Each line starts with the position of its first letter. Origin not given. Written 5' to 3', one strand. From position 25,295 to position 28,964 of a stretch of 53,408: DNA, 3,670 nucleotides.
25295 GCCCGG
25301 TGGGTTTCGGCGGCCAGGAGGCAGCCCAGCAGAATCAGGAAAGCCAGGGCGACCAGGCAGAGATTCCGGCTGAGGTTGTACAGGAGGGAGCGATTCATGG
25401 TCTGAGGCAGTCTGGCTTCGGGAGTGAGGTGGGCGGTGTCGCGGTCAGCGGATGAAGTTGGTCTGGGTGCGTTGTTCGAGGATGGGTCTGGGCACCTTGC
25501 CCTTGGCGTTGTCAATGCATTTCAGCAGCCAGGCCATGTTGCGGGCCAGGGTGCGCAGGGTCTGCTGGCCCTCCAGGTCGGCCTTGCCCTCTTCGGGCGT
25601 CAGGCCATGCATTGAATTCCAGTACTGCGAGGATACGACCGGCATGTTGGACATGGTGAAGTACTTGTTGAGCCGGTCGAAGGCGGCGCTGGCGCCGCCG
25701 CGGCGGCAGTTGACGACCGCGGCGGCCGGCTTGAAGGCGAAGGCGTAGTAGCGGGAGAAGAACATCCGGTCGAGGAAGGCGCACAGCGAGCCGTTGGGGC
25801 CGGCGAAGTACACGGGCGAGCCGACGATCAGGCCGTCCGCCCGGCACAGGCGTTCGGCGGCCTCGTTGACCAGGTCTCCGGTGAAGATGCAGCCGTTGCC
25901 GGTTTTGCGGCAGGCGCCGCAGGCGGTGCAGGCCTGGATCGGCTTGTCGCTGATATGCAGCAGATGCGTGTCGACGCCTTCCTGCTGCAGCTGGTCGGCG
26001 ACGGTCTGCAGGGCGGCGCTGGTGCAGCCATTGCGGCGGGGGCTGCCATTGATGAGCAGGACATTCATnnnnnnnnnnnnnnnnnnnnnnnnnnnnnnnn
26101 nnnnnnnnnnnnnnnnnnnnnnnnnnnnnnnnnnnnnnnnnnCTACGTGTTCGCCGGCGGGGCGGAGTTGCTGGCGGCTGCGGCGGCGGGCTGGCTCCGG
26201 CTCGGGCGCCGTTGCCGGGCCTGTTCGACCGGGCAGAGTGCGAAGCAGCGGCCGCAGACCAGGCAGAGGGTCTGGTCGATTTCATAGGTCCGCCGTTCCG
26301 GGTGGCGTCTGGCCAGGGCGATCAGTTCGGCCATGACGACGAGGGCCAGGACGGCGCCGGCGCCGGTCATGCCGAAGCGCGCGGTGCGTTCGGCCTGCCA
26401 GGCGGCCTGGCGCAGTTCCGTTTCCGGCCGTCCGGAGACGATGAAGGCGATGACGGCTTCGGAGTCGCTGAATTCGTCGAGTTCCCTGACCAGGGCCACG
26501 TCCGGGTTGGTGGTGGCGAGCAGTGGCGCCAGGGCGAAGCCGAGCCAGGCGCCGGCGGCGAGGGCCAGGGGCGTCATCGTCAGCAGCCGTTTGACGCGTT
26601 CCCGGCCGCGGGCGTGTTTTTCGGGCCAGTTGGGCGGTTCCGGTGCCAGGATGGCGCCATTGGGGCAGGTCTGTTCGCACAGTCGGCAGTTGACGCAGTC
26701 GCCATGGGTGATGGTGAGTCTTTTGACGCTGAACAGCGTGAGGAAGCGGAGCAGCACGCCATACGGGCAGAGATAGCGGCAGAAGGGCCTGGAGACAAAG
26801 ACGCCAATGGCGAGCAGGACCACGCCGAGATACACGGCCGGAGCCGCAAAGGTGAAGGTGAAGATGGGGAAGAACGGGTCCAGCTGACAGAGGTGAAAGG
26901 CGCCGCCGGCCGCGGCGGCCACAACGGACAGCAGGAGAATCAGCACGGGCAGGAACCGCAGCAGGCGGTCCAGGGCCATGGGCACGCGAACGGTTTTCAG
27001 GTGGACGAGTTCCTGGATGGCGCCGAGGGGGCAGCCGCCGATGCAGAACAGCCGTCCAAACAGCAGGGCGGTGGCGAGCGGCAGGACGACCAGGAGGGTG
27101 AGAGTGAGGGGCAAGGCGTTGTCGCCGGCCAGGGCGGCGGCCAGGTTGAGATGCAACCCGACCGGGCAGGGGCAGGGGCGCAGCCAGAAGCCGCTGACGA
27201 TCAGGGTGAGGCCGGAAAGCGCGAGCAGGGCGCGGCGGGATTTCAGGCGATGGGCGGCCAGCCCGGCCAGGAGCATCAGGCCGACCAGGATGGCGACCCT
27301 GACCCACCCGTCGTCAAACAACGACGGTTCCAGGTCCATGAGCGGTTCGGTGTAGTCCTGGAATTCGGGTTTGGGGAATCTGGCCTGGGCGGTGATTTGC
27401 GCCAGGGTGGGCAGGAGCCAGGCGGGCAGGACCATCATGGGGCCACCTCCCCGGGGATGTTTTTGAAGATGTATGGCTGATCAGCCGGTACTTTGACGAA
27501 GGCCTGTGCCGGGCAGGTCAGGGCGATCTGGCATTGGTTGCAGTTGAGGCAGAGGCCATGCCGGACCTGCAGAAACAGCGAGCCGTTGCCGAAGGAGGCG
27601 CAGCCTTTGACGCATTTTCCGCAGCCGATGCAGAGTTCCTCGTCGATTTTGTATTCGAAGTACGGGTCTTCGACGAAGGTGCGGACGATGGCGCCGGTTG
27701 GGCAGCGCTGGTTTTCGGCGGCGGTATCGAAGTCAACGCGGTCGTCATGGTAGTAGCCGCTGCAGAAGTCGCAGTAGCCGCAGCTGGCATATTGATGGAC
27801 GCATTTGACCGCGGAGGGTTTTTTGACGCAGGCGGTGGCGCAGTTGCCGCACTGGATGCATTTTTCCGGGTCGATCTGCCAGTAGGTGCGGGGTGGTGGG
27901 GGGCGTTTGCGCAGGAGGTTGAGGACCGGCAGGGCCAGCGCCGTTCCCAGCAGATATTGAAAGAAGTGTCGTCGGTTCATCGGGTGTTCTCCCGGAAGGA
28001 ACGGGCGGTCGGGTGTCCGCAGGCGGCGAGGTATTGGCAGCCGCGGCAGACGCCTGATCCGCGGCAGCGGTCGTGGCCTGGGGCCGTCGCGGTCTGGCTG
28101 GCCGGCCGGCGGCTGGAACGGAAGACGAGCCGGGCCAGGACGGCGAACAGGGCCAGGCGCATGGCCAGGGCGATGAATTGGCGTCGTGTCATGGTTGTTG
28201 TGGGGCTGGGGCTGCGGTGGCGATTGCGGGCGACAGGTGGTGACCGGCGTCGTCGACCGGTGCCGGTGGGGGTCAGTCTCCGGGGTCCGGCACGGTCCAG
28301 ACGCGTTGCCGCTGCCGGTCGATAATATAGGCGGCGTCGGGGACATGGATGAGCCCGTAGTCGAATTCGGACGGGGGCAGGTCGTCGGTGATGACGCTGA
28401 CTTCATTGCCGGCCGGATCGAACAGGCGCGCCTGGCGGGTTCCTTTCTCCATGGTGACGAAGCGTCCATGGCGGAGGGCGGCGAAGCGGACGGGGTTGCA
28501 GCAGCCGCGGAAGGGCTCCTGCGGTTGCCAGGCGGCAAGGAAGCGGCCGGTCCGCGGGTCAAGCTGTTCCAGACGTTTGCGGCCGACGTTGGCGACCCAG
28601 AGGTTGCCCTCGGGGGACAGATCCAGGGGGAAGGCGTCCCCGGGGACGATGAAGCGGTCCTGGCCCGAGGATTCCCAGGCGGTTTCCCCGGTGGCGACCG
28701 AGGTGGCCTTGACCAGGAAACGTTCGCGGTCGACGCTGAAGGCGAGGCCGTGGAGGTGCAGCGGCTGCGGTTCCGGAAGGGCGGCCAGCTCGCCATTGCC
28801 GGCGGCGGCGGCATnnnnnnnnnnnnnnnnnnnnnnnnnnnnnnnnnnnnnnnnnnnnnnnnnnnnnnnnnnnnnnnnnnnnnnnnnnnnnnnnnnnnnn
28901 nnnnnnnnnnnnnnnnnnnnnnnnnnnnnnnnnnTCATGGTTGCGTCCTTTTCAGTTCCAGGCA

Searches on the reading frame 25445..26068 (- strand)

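Call 12: search_protein_families(library=pfam, proteins=[window:25445-26068:-], max_evalue=0.001)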
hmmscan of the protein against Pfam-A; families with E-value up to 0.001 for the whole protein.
window:25445-26068:- (207 aa): 2 families
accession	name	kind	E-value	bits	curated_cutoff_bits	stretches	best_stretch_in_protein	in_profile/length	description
PF03358.20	FMN_red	-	7.4e-32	110.5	24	1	1-152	1-147/152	NADPH-dependent FMN reductase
PF02525.22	Flavodoxin_2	-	3e-08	34.1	27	1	1-112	1-112/198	Flavodoxin-like fold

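Call 49: search_protein_families(library=ncbifam, proteins=[window:25445-26068:-], max_evalue=0.00001)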
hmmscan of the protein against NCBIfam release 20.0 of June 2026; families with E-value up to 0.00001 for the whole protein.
window:25445-26068:- (207 aa): 2 families
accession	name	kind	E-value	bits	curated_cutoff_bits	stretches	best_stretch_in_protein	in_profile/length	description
TIGR03567.1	FMN_reduc_SsuE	equivalog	1.4e-10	41.4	164.05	1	2-100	1-89/171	NADPH-dependent FMN reductase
NF007859.0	PRK10569.1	equivalog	3.8e-08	33.3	225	1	1-100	1-90/191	NADPH-dependent FMN reductase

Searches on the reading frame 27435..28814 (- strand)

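Call 12: search_protein_families(library=pfam, proteins=[window:27435-28814:-], max_evalue=0.001)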
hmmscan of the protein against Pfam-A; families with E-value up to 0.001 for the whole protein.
window:27435-28814:- (459 aa): 8 families
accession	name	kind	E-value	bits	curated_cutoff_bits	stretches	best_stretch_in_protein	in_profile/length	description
PF12837.12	Fer4_6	-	4e-11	42.7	25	2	389-406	3-20/24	4Fe-4S binding domain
PF12838.12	Fer4_7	-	1e-08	35.9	27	2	371-406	12-49/52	4Fe-4S dicluster domain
PF00037.32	Fer4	-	6.7e-08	32.5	21.1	2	313-329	2-18/24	4Fe-4S binding domain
PF12797.12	Fer4_2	-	1e-05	25.6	24.5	1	389-406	4-21/22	4Fe-4S binding domain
PF13237.11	Fer4_10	-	1.8e-05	25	25.5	0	389-405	3-19/53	4Fe-4S dicluster domain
PF12800.12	Fer4_4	-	4.6e-05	23.9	24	0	393-405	2-14/17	4Fe-4S binding domain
PF14697.11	Fer4_21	-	6.9e-05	23.3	35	0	389-438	2-55/59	4Fe-4S dicluster domain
PF13187.11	Fer4_9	-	8e-05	23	27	0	312-331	26-49/52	4Fe-4S dicluster domain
